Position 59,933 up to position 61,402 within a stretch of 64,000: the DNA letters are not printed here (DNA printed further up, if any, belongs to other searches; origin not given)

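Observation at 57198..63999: Three-gene module: DUF1156 Zn-ribbon methyltransferase - PF01637-type ATPase with wHTH - DUF499 P-loop ATPase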

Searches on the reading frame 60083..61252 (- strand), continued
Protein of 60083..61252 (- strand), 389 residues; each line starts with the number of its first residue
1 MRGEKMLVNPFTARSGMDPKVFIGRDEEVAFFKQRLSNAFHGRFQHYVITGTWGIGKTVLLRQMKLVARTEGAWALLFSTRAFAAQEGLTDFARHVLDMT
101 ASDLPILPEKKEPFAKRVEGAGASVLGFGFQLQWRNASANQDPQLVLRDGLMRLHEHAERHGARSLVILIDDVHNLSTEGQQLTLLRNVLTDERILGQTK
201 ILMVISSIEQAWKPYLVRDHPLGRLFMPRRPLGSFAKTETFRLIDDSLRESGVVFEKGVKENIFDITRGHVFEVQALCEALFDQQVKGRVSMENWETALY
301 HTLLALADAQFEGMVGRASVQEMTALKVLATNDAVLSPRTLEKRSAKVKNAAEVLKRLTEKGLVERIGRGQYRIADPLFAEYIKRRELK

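Call 47: find_encoding_contigs(protein=P0051, flank=10000, max_places=2)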
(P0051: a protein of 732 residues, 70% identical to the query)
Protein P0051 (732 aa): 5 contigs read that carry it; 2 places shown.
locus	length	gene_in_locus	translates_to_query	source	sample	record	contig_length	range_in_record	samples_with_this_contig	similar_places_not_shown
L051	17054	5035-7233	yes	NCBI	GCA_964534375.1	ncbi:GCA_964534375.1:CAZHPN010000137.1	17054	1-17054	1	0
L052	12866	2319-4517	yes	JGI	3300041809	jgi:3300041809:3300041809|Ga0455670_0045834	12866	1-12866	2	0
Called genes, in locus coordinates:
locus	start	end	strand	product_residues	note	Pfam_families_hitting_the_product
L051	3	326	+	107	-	?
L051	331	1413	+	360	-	PF00534:Glycos_transf_1, PF13692:Glyco_trans_1_4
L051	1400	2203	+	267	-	PF25084:LbH_EIF2B (faint), PF25087:GMPPB_C (faint), PF00132:Hexapep, PF14602:Hexapep_2 (weak)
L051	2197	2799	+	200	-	PF02585:PIG-L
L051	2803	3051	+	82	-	-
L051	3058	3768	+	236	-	PF01507:PAPS_reduct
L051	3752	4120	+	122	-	-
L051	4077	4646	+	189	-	-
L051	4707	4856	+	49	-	-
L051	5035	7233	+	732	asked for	PF01935:DUF87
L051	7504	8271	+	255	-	PF10899:AbiGi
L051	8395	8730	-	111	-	-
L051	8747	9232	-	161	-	PF04343:DUF488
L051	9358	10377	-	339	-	PF18847:LPD29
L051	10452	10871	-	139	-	-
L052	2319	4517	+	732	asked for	PF01935:DUF87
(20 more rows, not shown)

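Call 48: find_encoding_contigs(protein=P0062, flank=10000, max_places=1)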
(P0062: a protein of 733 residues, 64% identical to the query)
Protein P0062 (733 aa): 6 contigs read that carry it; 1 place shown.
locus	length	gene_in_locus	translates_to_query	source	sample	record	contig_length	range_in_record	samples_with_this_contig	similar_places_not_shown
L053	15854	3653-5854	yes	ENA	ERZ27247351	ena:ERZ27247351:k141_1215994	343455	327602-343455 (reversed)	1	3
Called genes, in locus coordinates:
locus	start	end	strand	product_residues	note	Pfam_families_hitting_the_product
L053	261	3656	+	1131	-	PF00176:SNF2-rel_dom, PF00270:DEAD, PF04851:ResIII, PF00271:Helicase_C, PF13020:NOV_C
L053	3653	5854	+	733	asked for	PF01935:DUF87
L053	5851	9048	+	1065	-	PF06634:DUF1156, PF01170:UPF0020 (faint)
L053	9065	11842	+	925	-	PF04465:DUF499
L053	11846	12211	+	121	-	PF13560:HTH_31, PF01381:HTH_3, PF12844:HTH_19, PF13413:HTH_25 (weak)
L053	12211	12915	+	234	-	PF06114:Peptidase_M78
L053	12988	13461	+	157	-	-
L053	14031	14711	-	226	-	-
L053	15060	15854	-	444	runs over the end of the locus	-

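Call 49: fold_search(model_id=the predicted structure, library=pdb)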
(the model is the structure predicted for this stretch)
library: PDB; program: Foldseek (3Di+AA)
matches with E <= 10: 1471; with E <= 0.001: 378
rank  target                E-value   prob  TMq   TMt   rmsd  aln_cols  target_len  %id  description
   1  2qen                  1.5e-09  1.00  0.56  0.61   6.7       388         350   15  The walker-type atpase paby2304 of pyrococcus abyssi (released 2008-07-01)
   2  1w5s_B                2.6e-09  1.00  0.53  0.52   6.9       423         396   17  Structure of the Aeropyrum Pernix ORC2 protein (ADP form) (released 2004-10-05)
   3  2v1u_A                3.6e-09  1.00  0.50  0.50   8.1       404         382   15  STRUCTURE OF THE AEROPYRUM PERNIX ORC1 PROTEIN IN COMPLEX WITH DNA (released 2007-09-18)
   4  1fnn_A                5.6e-09  1.00  0.47  0.48  12.2       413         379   17  CRYSTAL STRUCTURE OF CDC6P FROM PYROBACULUM AEROPHILUM (released 2000-10-04)
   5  1w5t_A                5.6e-09  1.00  0.50  0.50   7.5       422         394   15  Structure of the Aeropyrum Pernix ORC2 protein (ADPNP-ADP complexes) (released 2004-10-05)
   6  1w5t_C                6.6e-09  1.00  0.45  0.45  12.3       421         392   15  Structure of the Aeropyrum Pernix ORC2 protein (ADPNP-ADP complexes) (released 2004-10-05)
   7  2fna_A                8.4e-09  1.00  0.53  0.58   7.0       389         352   13  Crystal structure of an archaeal aaa+ atpase (sso1545) from sulfolobus solfataricus p2 at 2.00 A resolution (released 2006-02-07)
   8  8efy_C                4.2e-08  1.00  0.42  0.51   9.5       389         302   16  Structure of double homo-hexameric AAA+ ATPase RuvB motors (released 2023-05-10)
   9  2qby_A                4.9e-08  1.00  0.50  0.53   7.1       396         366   12  Crystal structure of a heterodimer of Cdc6/Orc1 initiators bound to origin DNA (from S. solfataricus) (released 2007-09-11)
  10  7tjh_A                4.9e-08  1.00  0.46  0.38  12.9       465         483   10  S. cerevisiae ORC bound to 84 bp ARS1 DNA and Cdc6 (state 1) with flexible Orc6 N-terminal domain (released 2022-10-05)
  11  8efv_C                1.0e-07  1.00  0.42  0.51   9.3       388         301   16  Structure of single homo-hexameric Holliday junction ATP-dependent DNA helicase RuvB motor (released 2023-05-10)
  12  7tfh_B                1.8e-07  1.00  0.41  0.48  12.0       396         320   12  Atomic model of the S. cerevisiae clamp-clamp loader complex PCNA-RFC bound to two DNA molecules, one at the 5'-recess (released 2022-11-16)
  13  8efv_B                1.9e-07  1.00  0.41  0.49   9.8       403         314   16  Structure of single homo-hexameric Holliday junction ATP-dependent DNA helicase RuvB motor (released 2023-05-10)
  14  8fs4_B                2.2e-07  1.00  0.39  0.46  12.4       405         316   12  Structure of S. cerevisiae Rad24-RFC loading the 9-1-1 clamp onto a 10-nt gapped DNA in step 2 (open 9-1-1 ring and fl (released 2023-06-14)
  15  7jgr_A                2.7e-07  1.00  0.44  0.43  12.8       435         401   13  Structure of Drosophila ORC bound to DNA (84 bp) and Cdc6 (released 2020-09-09)
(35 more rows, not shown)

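Call 51: search_protein_families(library=phrogs, proteins=[window:60083-61252:-], max_evalue=0.01)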
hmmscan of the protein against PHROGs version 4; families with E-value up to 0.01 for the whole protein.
window:60083-61252:- (389 aa): 2 families
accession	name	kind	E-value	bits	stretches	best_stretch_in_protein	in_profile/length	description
phrog_6841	-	unknown function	3e-10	40.6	1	6-299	19-302/470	-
phrog_2440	-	transcription regulation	8.1e-05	23.5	1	326-376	34-89/126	transcriptional regulator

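Call 71: search_protein_representatives(alignment_id=A1)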
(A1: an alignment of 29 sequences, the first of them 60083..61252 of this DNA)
Query: 29 sequences, 383 profile positions. Proteins with E-value up to 0.001 (for the whole library): 2301; up to 1e-10: 439; up to 1e-30: 91. The best 150 are listed.
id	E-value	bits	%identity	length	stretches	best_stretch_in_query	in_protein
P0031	1.9e-181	619.7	-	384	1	1-380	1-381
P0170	4.7e-140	483.5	-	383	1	1-379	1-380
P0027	7.6e-110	384.0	-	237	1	1-222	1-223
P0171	9.3e-106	370.6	-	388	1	4-379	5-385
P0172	5.9e-102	358.1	-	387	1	2-379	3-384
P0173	3.8e-96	338.9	-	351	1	37-380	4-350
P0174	4.1e-95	335.5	-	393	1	3-380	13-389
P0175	8.7e-91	321.3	-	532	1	3-380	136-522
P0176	8.9e-89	314.7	-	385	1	3-380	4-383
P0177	1.6e-86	307.3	-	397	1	4-378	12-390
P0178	1.4e-82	294.3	-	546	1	4-378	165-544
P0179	2.6e-81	290.1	-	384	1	3-379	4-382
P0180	1.1e-77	278.2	-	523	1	3-378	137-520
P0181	7.7e-77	275.4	-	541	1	3-380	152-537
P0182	1.8e-75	270.9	-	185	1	199-381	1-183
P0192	2.1e-63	231.2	-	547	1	3-380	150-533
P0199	1.5e-57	211.9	-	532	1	4-379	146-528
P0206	4.1e-52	194.0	-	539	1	3-379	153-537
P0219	9.9e-46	173.0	-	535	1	3-380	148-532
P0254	1.2e-31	126.6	-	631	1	3-379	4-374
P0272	6.0e-29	117.7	-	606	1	3-380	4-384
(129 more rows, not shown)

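Call 72: search_protein_families(library=pfam, proteins=[P0175, P0178, P0180, P0181, P0192, P0199, P0206, P0219, P0254, P0272], max_evalue=0.01)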
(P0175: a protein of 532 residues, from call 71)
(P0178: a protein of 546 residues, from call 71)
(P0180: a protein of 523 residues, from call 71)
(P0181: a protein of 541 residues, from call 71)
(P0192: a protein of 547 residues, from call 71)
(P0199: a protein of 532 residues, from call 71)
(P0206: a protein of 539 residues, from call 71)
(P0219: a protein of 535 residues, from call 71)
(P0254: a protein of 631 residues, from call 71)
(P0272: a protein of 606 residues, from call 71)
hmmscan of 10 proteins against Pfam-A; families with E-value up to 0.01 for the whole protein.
P0175 (532 aa): 8 families
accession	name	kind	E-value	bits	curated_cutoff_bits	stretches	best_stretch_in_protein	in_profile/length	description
PF00072.30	Response_reg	-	6.2e-22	78.3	30.2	1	7-123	1-111/111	Response regulator receiver domain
PF13191.12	AAA_16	-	2.1e-05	25.5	32.6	1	167-306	19-146/167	AAA ATPase domain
PF13401.12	AAA_22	-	4.2e-05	24.3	27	1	175-332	8-119/130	AAA domain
PF07693.20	KAP_NTPase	-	6.5e-05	22.8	20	1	175-322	23-183/293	KAP family P-loop domain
PF25199.1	nSTAND_NTPase5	-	0.0029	17.9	34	0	167-197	36-66/145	Novel STAND NTPase 5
PF05729.18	NACHT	-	0.0042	17.4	26.7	0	176-203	4-31/167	NACHT domain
PF00503.26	G-alpha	-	0.0086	15.7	48.8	1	165-321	12-123/333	G-protein alpha subunit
PF00448.28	SRP54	-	0.0098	16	22.7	0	175-211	4-40/196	SRP54-type protein, GTPase domain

P0178 (546 aa): 8 families
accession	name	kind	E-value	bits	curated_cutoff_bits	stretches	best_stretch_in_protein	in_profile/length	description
PF00072.30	Response_reg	-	7.4e-23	81.3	30.2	1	6-119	1-111/111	Response regulator receiver domain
PF13191.12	AAA_16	-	7e-10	40.1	32.6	1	180-329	4-144/167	AAA ATPase domain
PF13401.12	AAA_22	-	3e-07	31.3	27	1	199-345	4-110/130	AAA domain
PF07693.20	KAP_NTPase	-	2.1e-06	27.7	20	1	203-348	23-184/293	KAP family P-loop domain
PF01637.24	ATPase_2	-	0.0019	18.5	33.2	1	180-330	3-123/225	ATPase domain predominantly from Archaea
PF05491.19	RuvB_C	-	0.002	18.4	24.7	1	474-530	5-60/72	RuvB C-terminal winged helix domain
PF10923.14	BrxC_BrxD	-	0.0037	16.7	22.2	1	180-237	29-86/414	BREX system ATP-binding protein BrxC/D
PF13338.12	AbiEi_4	-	0.0057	17.2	25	0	511-535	25-49/49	Transcriptional regulator, AbiEi antitoxin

P0180 (523 aa): 8 families
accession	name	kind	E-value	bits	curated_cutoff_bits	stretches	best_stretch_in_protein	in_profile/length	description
PF00072.30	Response_reg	-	1.9e-19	70.3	30.2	1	7-121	1-109/111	Response regulator receiver domain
PF13191.12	AAA_16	-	2.2e-11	45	32.6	1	153-318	4-158/167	AAA ATPase domain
PF13401.12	AAA_22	-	7.9e-06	26.7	27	1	176-320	7-109/130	AAA domain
PF01637.24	ATPase_2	-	0.00094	19.5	33.2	1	154-403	4-221/225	ATPase domain predominantly from Archaea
PF23198.2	PDE8A_N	-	0.001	19.4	29.6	1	25-66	31-72/147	PDE8A-like, N-terminal domain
PF03965.22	Penicillinase_R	-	0.0014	19.4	22.6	1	449-507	2-58/115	Penicillinase repressor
PF10923.14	BrxC_BrxD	-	0.0085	15.5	22.2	0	140-208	17-83/414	BREX system ATP-binding protein BrxC/D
PF20703.3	nSTAND1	-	0.0091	16.1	27.1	0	147-411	12-233/379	Novel STAND NTPase 1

P0181 (541 aa): 9 families
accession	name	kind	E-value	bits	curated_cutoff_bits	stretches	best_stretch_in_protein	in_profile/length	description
PF00072.30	Response_reg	-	9e-12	45.6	30.2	1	41-137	20-110/111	Response regulator receiver domain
PF13191.12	AAA_16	-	6.9e-09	36.9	32.6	1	168-319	4-143/167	AAA ATPase domain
PF07693.20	KAP_NTPase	-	2.4e-08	34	20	1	192-322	23-165/293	KAP family P-loop domain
PF20703.3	nSTAND1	-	5.3e-06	26.8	27.1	1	164-515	14-326/379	Novel STAND NTPase 1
PF08461.16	HTH_12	-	0.00041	20.7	21.4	1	470-526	3-59/66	Ribonuclease R winged-helix domain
PF13401.12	AAA_22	-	0.00059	20.6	27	1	191-344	7-118/130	AAA domain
PF03965.22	Penicillinase_R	-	0.0016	19.2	22.6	1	464-520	2-56/115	Penicillinase repressor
PF18363.6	PI_PP_I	-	0.0073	16.9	28.5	0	441-479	47-87/94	Phosphoinositide phosphatase insertion domain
PF07574.19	SMC_Nse1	-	0.0083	16.5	23.3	0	486-530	144-191/194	Nse1 non-SMC component of SMC5-6 complex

P0192 (547 aa): 6 families
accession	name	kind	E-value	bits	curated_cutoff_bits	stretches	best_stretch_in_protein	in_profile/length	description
PF13191.12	AAA_16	-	1.4e-12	48.8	32.6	1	164-336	2-160/167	AAA ATPase domain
PF00072.30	Response_reg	-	2.7e-11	44.1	30.2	1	41-129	22-105/111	Response regulator receiver domain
PF01637.24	ATPase_2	-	3.1e-05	24.3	33.2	1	167-347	4-154/225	ATPase domain predominantly from Archaea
PF13401.12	AAA_22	-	4.4e-05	24.2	27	1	192-346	10-123/130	AAA domain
PF10923.14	BrxC_BrxD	-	0.00026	20.5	22.2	1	155-229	19-90/414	BREX system ATP-binding protein BrxC/D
PF07693.20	KAP_NTPase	-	0.0011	18.7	20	1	190-320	23-165/293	KAP family P-loop domain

P0199 (532 aa): 3 families
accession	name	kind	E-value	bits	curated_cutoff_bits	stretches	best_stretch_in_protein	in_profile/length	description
PF00072.30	Response_reg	-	1.5e-11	44.9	30.2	1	5-130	1-110/111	Response regulator receiver domain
PF13191.12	AAA_16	-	7.1e-10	40.1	32.6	1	160-311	4-143/167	AAA ATPase domain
PF20703.3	nSTAND1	-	0.0013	18.9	27.1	0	155-198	13-50/379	Novel STAND NTPase 1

P0206 (539 aa): 7 families
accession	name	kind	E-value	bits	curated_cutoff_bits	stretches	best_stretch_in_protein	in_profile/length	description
PF00072.30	Response_reg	-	4.5e-09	36.9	30.2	1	43-128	22-101/111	Response regulator receiver domain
PF13191.12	AAA_16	-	1.7e-07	32.4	32.6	1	169-329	4-152/167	AAA ATPase domain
PF20703.3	nSTAND1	-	4.8e-07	30.2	27.1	1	166-477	15-288/379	Novel STAND NTPase 1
PF13401.12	AAA_22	-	2.8e-05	24.9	27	1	192-337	7-110/130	AAA domain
PF05729.18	NACHT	-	0.00069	19.9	26.7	0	278-393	42-163/167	NACHT domain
PF05673.19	DUF815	-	0.0049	16.5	23.8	0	180-219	43-82/249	Protein of unknown function (DUF815)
PF25199.1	nSTAND_NTPase5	-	0.0053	17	34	0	185-211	36-62/145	Novel STAND NTPase 5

P0219 (535 aa): 5 families
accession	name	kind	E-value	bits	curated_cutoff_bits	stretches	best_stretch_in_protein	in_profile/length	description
PF13191.12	AAA_16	-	1.1e-09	39.4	32.6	1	163-316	3-145/167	AAA ATPase domain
PF00072.30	Response_reg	-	1.7e-09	38.3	30.2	1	7-124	1-102/111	Response regulator receiver domain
PF20703.3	nSTAND1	-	9.4e-07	29.2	27.1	1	162-421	16-233/379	Novel STAND NTPase 1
PF07693.20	KAP_NTPase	-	6.2e-06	26.1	20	1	188-337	23-184/293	KAP family P-loop domain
PF13401.12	AAA_22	-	0.00042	21.1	27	1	187-330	7-109/130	AAA domain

P0254 (631 aa): 7 families
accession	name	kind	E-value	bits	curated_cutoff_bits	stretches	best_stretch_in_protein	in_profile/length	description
PF13191.12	AAA_16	-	1.5e-12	48.8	32.6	1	18-179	2-153/167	AAA ATPase domain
PF01637.24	ATPase_2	-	2.7e-10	40.9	33.2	1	18-265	1-223/225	ATPase domain predominantly from Archaea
PF13401.12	AAA_22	-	8.6e-08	33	27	1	42-197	7-123/130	AAA domain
PF20703.3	nSTAND1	-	3.9e-07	30.5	27.1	1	16-325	14-292/379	Novel STAND NTPase 1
PF05621.17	TniB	-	4.3e-05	23.5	22.4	0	22-67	17-62/189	Bacterial TniB protein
PF00004.35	AAA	-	0.00033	21.5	21.2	1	43-200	1-110/131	ATPase family associated with various cellular activities (AAA)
PF07693.20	KAP_NTPase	-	0.00095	18.9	20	0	27-163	7-163/293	KAP family P-loop domain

P0272 (606 aa): 15 families
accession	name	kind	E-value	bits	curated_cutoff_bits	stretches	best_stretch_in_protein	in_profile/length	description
PF13191.12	AAA_16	-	3.9e-13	50.7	32.6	1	19-186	3-156/167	AAA ATPase domain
PF13401.12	AAA_22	-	1.8e-10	41.7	27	1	41-202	6-122/130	AAA domain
PF01637.24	ATPase_2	-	5.8e-06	26.7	33.2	1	38-260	18-214/225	ATPase domain predominantly from Archaea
PF07693.20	KAP_NTPase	-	1.8e-05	24.6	20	1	25-183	5-173/293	KAP family P-loop domain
PF25212.1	HVO_A0114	-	7.2e-05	22.9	27.6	1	302-371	8-75/84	HVO_A0114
PF25201.1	nSTAND6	-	0.00011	22.7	27.7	1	20-95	3-73/148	Novel STAND NTPase 6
PF01047.28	MarR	-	0.00032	21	24.6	1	329-364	14-49/59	MarR family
PF13173.12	AAA_14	-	0.00051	20.5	27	1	43-85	5-48/129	AAA domain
PF14516.12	AAA_35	-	0.00084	18.7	27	1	35-115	26-104/331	AAA-like domain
PF12802.13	MarR_2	-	0.00099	19.7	27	1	318-366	7-54/61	MarR family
PF00931.28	NB-ARC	-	0.0014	18.4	23.5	1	37-114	15-94/248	NB-ARC domain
PF05729.18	NACHT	-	0.0018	18.5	26.7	0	43-73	3-33/167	NACHT domain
PF13479.12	AAA_24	-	0.0019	18.5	27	1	40-63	2-25/195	AAA domain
PF00308.24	Bac_DnaA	-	0.0082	16.8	23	0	39-108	35-97/162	Bacterial DnaA ATPAse domain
PF05621.17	TniB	-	0.0092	15.9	22.4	0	38-96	33-97/189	Bacterial TniB protein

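Call 73: find_encoding_contigs(protein=P0178, flank=6000, max_places=3)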
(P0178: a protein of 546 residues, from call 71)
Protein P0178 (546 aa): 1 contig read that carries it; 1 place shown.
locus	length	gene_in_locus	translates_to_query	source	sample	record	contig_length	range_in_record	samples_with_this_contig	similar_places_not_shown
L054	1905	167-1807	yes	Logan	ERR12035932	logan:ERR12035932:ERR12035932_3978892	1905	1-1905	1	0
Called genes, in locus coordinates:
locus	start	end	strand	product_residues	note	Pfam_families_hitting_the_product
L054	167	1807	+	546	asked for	PF00072:Response_reg, PF13191:AAA_16, PF07693:KAP_NTPase (weak), PF13401:AAA_22 (weak)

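Call 81: find_related_loci(query=A1, collection=viral_contigs, flank=6000)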
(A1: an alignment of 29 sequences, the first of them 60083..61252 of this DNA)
Query A1 (389 aa) in viral_contigs; peptide patterns used: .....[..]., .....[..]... (x = any residue, [..] = any of these).
56 stretches matched a pattern, but none encodes a relative of the query by tblastn (E <= 1e-3).

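Call 83: find_encoding_contigs(protein=P0038, flank=10000, max_places=2)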
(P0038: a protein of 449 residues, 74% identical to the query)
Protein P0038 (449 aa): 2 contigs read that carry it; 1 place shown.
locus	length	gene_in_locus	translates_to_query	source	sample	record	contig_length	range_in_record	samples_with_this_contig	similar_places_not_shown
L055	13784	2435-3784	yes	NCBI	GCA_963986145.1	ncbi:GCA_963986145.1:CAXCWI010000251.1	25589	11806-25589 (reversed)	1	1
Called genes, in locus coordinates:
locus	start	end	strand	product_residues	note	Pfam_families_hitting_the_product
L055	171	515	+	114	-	PF06634:DUF1156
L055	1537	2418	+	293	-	-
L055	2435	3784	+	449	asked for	PF13191:AAA_16 (faint), PF13401:AAA_22 (faint), PF04465:DUF499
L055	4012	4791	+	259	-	-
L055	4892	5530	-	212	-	-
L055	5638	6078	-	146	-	PF01850:PIN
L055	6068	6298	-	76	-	-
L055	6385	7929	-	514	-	PF00501:AMP-binding, PF13193:AMP-binding_C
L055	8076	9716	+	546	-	PF01946:Thi4 (faint), PF00890:FAD_binding_2 (faint), PF01266:DAO (faint), PF01494:FAD_binding_3 (faint), PF01593:Amino_oxidase, PF13450:NAD_binding_8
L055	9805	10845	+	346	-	PF06580:His_kinase, PF02518:HATPase_c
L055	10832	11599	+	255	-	PF00072:Response_reg, PF04397:LytTR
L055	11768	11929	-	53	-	-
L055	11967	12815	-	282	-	PF13248:Zn_ribbon_3 (faint), PF01694:Rhomboid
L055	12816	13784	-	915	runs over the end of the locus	PF00330:Aconitase, PF00694:Aconitase_C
